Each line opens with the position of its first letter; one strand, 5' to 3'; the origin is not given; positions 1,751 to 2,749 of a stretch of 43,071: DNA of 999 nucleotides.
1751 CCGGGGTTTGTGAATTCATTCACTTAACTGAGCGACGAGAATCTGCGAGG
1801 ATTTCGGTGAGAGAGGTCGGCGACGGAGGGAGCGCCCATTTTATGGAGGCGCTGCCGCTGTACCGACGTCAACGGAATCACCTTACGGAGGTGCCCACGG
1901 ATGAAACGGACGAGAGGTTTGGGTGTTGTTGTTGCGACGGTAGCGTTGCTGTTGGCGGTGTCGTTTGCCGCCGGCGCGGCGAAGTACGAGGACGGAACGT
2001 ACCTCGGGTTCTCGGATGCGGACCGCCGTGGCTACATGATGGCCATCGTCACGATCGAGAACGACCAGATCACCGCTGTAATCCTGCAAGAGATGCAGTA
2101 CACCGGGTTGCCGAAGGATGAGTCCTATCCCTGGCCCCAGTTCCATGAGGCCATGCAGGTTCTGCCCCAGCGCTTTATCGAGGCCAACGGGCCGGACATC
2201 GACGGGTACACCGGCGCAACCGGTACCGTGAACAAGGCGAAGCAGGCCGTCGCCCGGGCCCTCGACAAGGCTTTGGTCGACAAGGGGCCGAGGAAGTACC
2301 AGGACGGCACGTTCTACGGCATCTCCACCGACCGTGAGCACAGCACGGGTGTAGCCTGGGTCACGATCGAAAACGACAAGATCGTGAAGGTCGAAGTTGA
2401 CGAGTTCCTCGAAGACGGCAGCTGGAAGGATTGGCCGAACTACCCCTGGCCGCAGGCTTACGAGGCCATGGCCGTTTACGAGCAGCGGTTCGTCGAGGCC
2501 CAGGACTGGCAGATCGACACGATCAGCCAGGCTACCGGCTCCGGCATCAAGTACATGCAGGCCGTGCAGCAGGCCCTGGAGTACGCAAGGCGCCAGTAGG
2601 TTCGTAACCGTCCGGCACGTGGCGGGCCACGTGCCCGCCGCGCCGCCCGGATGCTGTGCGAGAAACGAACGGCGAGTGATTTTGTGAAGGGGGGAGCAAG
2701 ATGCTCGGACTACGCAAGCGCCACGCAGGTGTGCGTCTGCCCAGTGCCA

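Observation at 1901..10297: Rnf complex embedded in an extended extracytosolic flavinylation cluster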

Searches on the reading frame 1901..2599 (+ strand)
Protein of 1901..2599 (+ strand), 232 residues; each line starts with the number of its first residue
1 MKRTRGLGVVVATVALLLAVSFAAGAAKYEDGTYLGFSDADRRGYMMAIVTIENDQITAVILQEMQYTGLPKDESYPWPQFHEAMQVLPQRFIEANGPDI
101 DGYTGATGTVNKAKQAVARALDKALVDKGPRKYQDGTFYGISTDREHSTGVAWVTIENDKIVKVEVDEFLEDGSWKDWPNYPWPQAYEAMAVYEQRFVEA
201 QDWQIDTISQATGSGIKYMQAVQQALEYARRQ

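Call 3: search_protein_families(library=pfam, proteins=[window:1901-2599:+], max_evalue=0.01)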
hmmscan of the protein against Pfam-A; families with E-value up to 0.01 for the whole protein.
window:1901-2599:+ (232 aa): 1 family
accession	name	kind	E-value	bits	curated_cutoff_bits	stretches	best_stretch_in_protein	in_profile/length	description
PF04205.19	FMN_bind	-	1.4e-12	48.5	22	2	153-227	9-77/77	FMN-binding domain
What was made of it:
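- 1901..2599 (+): Secreted protein (signal peptide, no lipobox) with two FMN_bind domains. Predicted flavinylation sites are T107 and T212. Pfam PF04205, two stretches (call 3).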

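Call 9: find_homologous_proteins(query=window:1901-2599:+)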
Query window:1901-2599:+ (232 aa): 53 proteins with E <= 0.001 among 1499 candidates.
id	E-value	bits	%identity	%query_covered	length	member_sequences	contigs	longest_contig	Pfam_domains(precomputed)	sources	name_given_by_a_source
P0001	3.5e-150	516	99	100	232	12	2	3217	PF04205.20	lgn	-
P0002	2.1e-122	425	81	100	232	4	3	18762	PF04205.20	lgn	-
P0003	3.8e-115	401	80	94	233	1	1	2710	PF04205.20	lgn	-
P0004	2.1e-106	373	100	73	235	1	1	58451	PF04205.20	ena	-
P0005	6.5e-98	345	69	100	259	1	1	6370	PF04205.20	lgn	-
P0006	6.5e-94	332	70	91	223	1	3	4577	PF04205.20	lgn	-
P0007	2.6e-92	327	67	95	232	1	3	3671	PF04205.20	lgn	-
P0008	1.3e-91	324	64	99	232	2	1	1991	PF04205.20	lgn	-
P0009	3.3e-81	290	61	89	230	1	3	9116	PF04205.20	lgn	-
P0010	1.9e-78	281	62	89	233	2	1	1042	PF04205.20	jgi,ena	-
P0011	7.5e-73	263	56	97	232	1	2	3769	PF04205.20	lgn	-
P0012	2.2e-72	261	56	100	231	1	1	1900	PF04205.20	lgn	-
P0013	9.0e-59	217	50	97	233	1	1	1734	PF04205.20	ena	-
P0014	2.0e-56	209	44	99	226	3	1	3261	PF04205.20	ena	-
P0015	2.1e-55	206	44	99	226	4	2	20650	PF04205.20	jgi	-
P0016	9.1e-55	204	46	94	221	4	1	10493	PF04205.20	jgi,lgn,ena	-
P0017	1.4e-52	197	46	90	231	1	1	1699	PF04205.20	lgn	-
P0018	4.0e-50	189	41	96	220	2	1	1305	PF04205.20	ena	-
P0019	6.5e-50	188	36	97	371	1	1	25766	PF04205.20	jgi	-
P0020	2.6e-47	179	42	99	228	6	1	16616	PF04205.20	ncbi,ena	-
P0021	1.6e-45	174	47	90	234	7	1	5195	PF04205.20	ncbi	-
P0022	3.0e-45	173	44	97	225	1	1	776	PF04205.20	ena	-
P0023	1.9e-44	170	45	92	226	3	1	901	PF04205.20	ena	-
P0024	3.5e-44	169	43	99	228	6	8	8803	PF04205.20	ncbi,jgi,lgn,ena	-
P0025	4.8e-43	165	42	94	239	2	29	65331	PF04205.20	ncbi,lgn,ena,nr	ncbi:MAG TPA: FMN-binding protein [Firmicutes bacterium]|nr:FMN-binding protein [Candidatus Fermenti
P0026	2.1e-42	163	43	88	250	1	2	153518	PF04205.20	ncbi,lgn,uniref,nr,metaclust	ncbi:FMN-binding protein [Alkaliphilus peptidifermentans]|uniref:FMN-binding domain-containing prote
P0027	1.3e-41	161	43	88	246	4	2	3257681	PF04205.20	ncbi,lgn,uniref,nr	ncbi:FMN-binding protein [Serpentinicella alkaliphila]|uniref:Uncharacterized protein with FMN-bindi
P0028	2.1e-41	160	41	88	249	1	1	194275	PF04205.20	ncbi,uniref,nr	ncbi:FMN-binding protein [Dethiobacter alkaliphilus]|uniref:FMN-binding protein n=1 Tax=Dethiobacter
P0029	2.4e-41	160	38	99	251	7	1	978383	PF04205.20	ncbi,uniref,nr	ncbi:hypothetical protein AS159_04035 [Thermotoga sp. Ku-13t]|uniref:FMN-binding protein n=1 Tax=The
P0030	3.9e-41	159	47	91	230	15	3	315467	PF04205.20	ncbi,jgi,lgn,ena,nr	ncbi:MAG: FMN-binding protein [Firmicutes bacterium]|nr:FMN-binding protein [Bacillota bacterium]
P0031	4.3e-41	159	41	97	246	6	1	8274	PF04205.20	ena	-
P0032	1.7e-40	157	37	88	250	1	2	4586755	PF04205.20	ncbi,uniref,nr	ncbi:FMN-binding protein [Clostridium formicaceticum]|uniref:FMN-binding domain protein n=1 Tax=Clos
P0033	4.5e-40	156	43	88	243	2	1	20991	PF04205.20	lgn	-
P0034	1.3e-39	154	41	99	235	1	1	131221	PF04205.20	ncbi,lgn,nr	ncbi:MAG: FMN-binding protein [Firmicutes bacterium]|nr:FMN-binding protein [Candidatus Fermentither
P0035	1.4e-39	154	44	87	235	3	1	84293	PF04205.20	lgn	-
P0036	2.3e-39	153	44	87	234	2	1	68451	PF04205.20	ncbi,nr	ncbi:MAG TPA: FMN-binding protein [Firmicutes bacterium]|nr:FMN-binding protein [Candidatus Fermenti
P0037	2.5e-39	153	38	99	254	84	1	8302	PF04205.20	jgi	jgi:uncharacterized protein with FMN-binding domain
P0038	3.3e-39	153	39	100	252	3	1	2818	PF04205.20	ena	-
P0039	9.2e-38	148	36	88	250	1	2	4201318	PF04205.20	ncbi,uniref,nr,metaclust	ncbi:hypothetical protein CACET_c06310 [Clostridium aceticum]|uniref:Uncharacterized protein n=1 Tax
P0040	2.0e-36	144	41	89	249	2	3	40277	PF04205.20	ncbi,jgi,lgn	ncbi:MAG: FMN-binding protein [bacterium]|jgi:uncharacterized protein with FMN-binding domain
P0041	3.1e-36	143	37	99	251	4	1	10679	PF04205.20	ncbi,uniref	ncbi:FMN-binding protein [Pseudothermotoga sp.]|uniref:FMN-binding protein n=1 Tax=Pseudothermotoga 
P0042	4.5e-36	143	39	97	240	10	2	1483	PF04205.20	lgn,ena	-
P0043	1.0e-35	142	38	99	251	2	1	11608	PF04205.20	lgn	-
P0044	3.3e-35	140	39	88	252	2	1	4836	PF04205.20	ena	-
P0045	6.8e-35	139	38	96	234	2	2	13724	PF04205.20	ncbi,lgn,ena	-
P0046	1.2e-34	138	36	95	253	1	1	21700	PF04205.20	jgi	-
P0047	2.6e-34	137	36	97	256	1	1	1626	PF04205.20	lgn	-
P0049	5.1e-34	136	42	79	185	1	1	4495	PF04205.20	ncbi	-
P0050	6.9e-34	136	38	96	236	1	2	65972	PF04205.20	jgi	jgi:uncharacterized protein with FMN-binding domain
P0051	9.4e-32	129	41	91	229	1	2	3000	PF04205.20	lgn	-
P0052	1.3e-28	118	37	85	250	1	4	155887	PF04205.20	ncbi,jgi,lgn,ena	-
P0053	1.2e-25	109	35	99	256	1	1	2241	PF04205.20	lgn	-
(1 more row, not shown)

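Call 18: find_related_loci(query=A2, collection=genome_contigs, flank=10000)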
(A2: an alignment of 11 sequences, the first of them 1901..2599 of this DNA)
Query A2 (232 aa) in genome_contigs; peptide patterns used: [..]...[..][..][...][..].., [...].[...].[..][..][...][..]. (x = any residue, [..] = any of these).
90 stretches matched a pattern; 57 encode a relative of the query (tblastn E <= 1e-3); 56 distinct loci.
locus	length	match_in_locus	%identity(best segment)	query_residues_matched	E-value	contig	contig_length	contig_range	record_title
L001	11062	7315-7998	43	1-229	1e-50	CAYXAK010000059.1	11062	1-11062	MAG TPA_asm: uncultured Halanaerobiaceae bacterium isolate binchicken_co32_417 genome assembly, contig: NODE_10215_lengt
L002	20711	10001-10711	42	3-232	8e-50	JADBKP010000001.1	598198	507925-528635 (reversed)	MAG: Limnochordales bacterium isolate Bu89 bin.89_contig1, whole genome shotgun sequence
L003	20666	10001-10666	44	5-229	2e-48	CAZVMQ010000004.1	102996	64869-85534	MAG TPA_asm: uncultured Halanaerobiaceae bacterium isolate binchicken_co32_383 genome assembly, contig: NODE_100_length_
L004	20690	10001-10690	42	7-231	2e-48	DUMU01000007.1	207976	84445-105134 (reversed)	MAG TPA_asm: Bacillota bacterium isolate AS04akNAM_94 2970_AS04, whole genome shotgun sequence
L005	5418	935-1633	41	10-231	1e-48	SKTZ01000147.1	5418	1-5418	MAG: Bacillota bacterium isolate CSSed162cmA_81 CSSed16-2cmA-76432, whole genome shotgun sequence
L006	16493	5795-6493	41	10-231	1e-48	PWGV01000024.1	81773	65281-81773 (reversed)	MAG: Halobacteroidaceae bacterium isolate T1Sed10_148 T1-Sed10-C107, whole genome shotgun sequence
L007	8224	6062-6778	41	1-231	5e-47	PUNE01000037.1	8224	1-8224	MAG: Halobacteroidaceae bacterium isolate B1Sed10_204 B1-Sed10-C13076, whole genome shotgun sequence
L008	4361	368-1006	45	14-226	1e-45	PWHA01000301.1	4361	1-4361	MAG: Halanaerobiaceae bacterium isolate T1Sed10_139 T1-Sed10-C27488, whole genome shotgun sequence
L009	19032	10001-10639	41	23-231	7e-45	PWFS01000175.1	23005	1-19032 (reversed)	MAG: Halobacteroidaceae bacterium isolate T1Sed10_26 T1-Sed10-C1737, whole genome shotgun sequence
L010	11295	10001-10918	48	29-230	1e-44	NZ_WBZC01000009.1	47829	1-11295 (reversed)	Alkaliphilus pronyensis strain LacV Alk_LacV_TTCAGC_MERGED.PERFECT_contig_9, whole genome shotgun sequence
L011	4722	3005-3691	43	2-230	2e-44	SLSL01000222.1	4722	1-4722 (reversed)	MAG: Halanaerobiaceae bacterium isolate CSSed165cm_605 CSSed16-5cm-95504, whole genome shotgun sequence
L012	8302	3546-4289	38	1-230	8e-44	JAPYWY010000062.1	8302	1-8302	MAG: Pseudothermotoga sp. isolate RSWP20 scaffold_1595_c1, whole genome shotgun sequence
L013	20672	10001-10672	42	29-232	2e-43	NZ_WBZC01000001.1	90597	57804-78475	Alkaliphilus pronyensis strain LacV Alk_LacV_TTCAGC_MERGED.PERFECT_contig_1, whole genome shotgun sequence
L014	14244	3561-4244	41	2-229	6e-43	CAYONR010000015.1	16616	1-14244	MAG TPA_asm: uncultured Halanaerobiaceae bacterium isolate SRP201947_co1_116 genome assembly, contig: NODE_1438_length_1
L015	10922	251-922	43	1-229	4e-43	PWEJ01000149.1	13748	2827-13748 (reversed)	MAG: Halanaerobiaceae bacterium isolate T1Sed10_84 T1-Sed10-C4516, whole genome shotgun sequence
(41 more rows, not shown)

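Call 20: find_encoding_contigs(protein=P0026, flank=8000, max_places=2)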
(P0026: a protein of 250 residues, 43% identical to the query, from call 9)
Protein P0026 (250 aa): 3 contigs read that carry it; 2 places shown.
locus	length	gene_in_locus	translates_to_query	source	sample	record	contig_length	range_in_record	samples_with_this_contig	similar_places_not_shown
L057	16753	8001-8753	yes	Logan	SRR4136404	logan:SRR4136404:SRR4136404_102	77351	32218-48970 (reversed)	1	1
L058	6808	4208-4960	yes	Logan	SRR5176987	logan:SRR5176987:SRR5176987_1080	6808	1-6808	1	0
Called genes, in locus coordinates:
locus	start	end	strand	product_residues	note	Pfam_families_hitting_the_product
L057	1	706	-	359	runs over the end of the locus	PF04055:Radical_SAM, PF13186:SPASM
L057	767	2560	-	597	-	PF02730:AFOR_N, PF01314:AFOR_C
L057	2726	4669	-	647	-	PF26965:MimR_N, PF01590:GAF, PF00989:PAS (weak), PF13426:PAS_9, PF00158:Sigma54_activat, PF14532:Sigma54_activ_2, PF25601:AAA_lid_14, PF02954:HTH_8, +4 more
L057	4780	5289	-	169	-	PF00578:AhpC-TSA, PF08534:Redoxin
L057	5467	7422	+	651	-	PF04879:Molybdop_Fe4S4, PF00384:Molybdopterin, PF01568:Molydop_binding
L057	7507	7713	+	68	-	-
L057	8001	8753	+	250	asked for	PF04205:FMN_bind (weak)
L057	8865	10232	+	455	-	PF01554:MatE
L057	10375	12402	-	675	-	PF00884:Sulfatase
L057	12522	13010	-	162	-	PF08761:dUTPase_2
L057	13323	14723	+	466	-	PF00206:Lyase_1, PF14698:ASL_C2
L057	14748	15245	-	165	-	PF02810:SEC-C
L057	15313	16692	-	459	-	PF03023:MurJ, PF01554:MatE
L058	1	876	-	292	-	?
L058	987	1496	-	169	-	PF00578:AhpC-TSA, PF08534:Redoxin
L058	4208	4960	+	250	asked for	PF04205:FMN_bind (weak)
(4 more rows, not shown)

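Call 21: find_encoding_contigs(protein=P0029, flank=8000, max_places=2)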
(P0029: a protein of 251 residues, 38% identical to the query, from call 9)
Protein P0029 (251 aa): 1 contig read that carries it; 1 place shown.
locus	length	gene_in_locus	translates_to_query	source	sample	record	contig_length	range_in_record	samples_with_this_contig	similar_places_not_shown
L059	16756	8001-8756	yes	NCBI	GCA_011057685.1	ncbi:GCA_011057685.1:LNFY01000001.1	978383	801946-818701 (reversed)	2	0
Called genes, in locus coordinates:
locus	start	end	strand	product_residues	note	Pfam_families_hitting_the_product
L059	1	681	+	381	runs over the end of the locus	PF13433:Peripla_BP_5, PF13458:Peripla_BP_6, PF01094:ANF_receptor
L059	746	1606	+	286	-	PF02653:BPD_transp_2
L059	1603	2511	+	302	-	PF02653:BPD_transp_2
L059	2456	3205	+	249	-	PF00005:ABC_tran, PF12399:BCA_ABC_TP_C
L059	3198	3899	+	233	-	PF02463:SMC_N (weak), PF00005:ABC_tran, PF13304:AAA_21 (faint)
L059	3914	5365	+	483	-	PF02056:Glyco_hydro_4, PF11975:Glyco_hydro_4C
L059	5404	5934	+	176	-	-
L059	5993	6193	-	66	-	PF00313:CSD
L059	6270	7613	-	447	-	PF03448:MgtE_N, PF00571:CBS, PF01769:MgtE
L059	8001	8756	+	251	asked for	PF04205:FMN_bind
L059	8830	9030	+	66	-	PF09723:Zn_ribbon_8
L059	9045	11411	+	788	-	PF20437:LonC_helical, PF13654:AAA_32, PF20436:LonB_AAA-LID, PF05362:Lon_C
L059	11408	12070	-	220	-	PF00814:TsaD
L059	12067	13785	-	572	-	-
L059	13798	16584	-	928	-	PF00005:ABC_tran (faint), PF02463:SMC_N (faint), PF13304:AAA_21 (faint), PF13555:AAA_29 (faint), PF20703:nSTAND1 (faint), PF17760:UvrA_inter, PF17755:UvrA_DNA-bind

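Call 22: find_encoding_contigs(protein=P0002, flank=10000, max_places=3)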
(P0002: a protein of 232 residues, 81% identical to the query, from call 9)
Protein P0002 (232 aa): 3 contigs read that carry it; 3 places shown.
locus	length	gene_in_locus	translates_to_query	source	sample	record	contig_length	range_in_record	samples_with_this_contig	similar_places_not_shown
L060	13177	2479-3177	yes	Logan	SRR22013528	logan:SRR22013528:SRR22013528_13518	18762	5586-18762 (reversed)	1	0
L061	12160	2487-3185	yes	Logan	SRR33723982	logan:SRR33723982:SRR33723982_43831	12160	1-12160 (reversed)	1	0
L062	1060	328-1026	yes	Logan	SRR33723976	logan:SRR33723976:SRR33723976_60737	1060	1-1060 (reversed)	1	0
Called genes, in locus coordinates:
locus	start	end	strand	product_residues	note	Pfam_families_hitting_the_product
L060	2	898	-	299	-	?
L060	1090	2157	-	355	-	PF00926:DHBP_synthase, PF00925:GTP_cyclohydro2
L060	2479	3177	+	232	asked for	PF04205:FMN_bind (faint)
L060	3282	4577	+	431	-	PF13375:RnfC_N, PF01512:Complex1_51K, PF10531:SLBB, PF12838:Fer4_7 (weak), PF13187:Fer4_9 (weak)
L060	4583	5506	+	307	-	PF03116:NQR2_RnfD_RnfE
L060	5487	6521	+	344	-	PF04205:FMN_bind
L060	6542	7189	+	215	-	PF02508:Rnf-Nqr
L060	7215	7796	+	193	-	PF02508:Rnf-Nqr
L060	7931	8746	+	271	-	PF04060:FeS, PF12838:Fer4_7, PF13187:Fer4_9 (weak), PF14697:Fer4_21 (weak), PF12837:Fer4_6, PF00037:Fer4, PF12838:Fer4_7, PF13187:Fer4_9, +7 more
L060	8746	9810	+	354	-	PF02424:ApbE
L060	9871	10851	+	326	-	PF07456:Hpre_diP_synt_I, PF07009:NusG_II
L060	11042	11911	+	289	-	PF01545:Cation_efflux, PF16916:ZT_dimer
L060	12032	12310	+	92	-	PF02583:Trns_repr_metal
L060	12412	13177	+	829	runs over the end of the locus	PF00403:HMA, PF00122:E1-E2_ATPase, PF00702:Hydrolase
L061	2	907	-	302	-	?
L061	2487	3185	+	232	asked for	PF04205:FMN_bind (faint)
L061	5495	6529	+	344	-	PF04205:FMN_bind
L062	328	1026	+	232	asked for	PF04205:FMN_bind (faint)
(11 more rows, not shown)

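Call 24: search_protein_families(library=ncbifam, proteins=[window:1901-2599:+], max_evalue=0.001)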
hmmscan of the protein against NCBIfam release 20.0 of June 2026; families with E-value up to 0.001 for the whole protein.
window:1901-2599:+ (232 aa): 1 family
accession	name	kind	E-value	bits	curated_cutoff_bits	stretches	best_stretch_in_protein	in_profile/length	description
NF045876.1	RnfG_DVU2794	exception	0.00018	21.1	205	0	187-227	138-177/190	RnfABCDGE type electron transport complex subunit G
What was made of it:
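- Checked: Nine same-strand genes lie at 1901-10297 with the stated identities (Pfam call 3, NCBIfam call 24).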

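Call 39: search_solved_structures(query=window:1901-2599:+, max_evalue=1, show_alignments=2)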
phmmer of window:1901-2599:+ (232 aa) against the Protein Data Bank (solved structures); distinct sequences matched with E-value up to 1: 1.
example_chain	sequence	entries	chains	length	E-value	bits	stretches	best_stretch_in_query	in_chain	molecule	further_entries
7tgh_3B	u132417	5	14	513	0.32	13.8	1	80-179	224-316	Peptidase M16 inactive domain protein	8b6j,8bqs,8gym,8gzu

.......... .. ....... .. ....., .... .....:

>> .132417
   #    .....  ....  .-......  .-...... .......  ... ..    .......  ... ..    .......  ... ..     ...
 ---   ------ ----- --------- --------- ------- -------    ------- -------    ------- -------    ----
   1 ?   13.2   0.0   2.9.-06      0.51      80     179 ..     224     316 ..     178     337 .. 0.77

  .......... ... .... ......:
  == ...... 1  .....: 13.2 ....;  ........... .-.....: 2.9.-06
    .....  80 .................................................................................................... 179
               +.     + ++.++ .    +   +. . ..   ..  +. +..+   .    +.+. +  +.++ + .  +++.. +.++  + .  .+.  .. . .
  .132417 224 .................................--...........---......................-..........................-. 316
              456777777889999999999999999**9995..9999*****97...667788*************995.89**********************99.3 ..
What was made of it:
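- Tried and rejected: Searching PDB sequences with the di-FMN protein found nothing (call 39).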

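Call 46: predict_structure(alignment_id=A1)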
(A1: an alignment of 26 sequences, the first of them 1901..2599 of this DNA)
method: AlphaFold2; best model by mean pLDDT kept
length: 232 residues; sequences in the alignment: 26
mean_pLDDT: 91.9   pTM: 0.84
mean pLDDT of the five models: 91.9, 91.3, 90.7, 89.6, 89.3
residues with pLDDT >= 90: 183; 70-90: 32; 50-70: 15; < 50: 2
segments of 3 or more residues with pLDDT < 50: none
pLDDT, mean of each block of 10 residues (from residue 1): 61 76 76 98 97 98 96 95 96 96 84 98 95 98 96 98 97 93 89 97 90 93 98 90
secondary structure, 60 per line:
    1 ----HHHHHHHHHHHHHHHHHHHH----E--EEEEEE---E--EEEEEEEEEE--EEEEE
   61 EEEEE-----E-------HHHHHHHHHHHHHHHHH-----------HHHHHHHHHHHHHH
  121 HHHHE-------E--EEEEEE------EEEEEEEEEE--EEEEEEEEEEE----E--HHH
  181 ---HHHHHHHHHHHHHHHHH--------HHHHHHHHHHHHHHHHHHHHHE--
elements in order: H5-24 E32-37 E44-53 E56-65 H79-95 H107-124 E136-141 E148-157 E160-170 H184-200 H209-229
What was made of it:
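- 1901..2599 (+): AF2 model has pLDDT 91.9 and shows two beta3-alpha2 repeats after an N-terminal helix (call 46).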
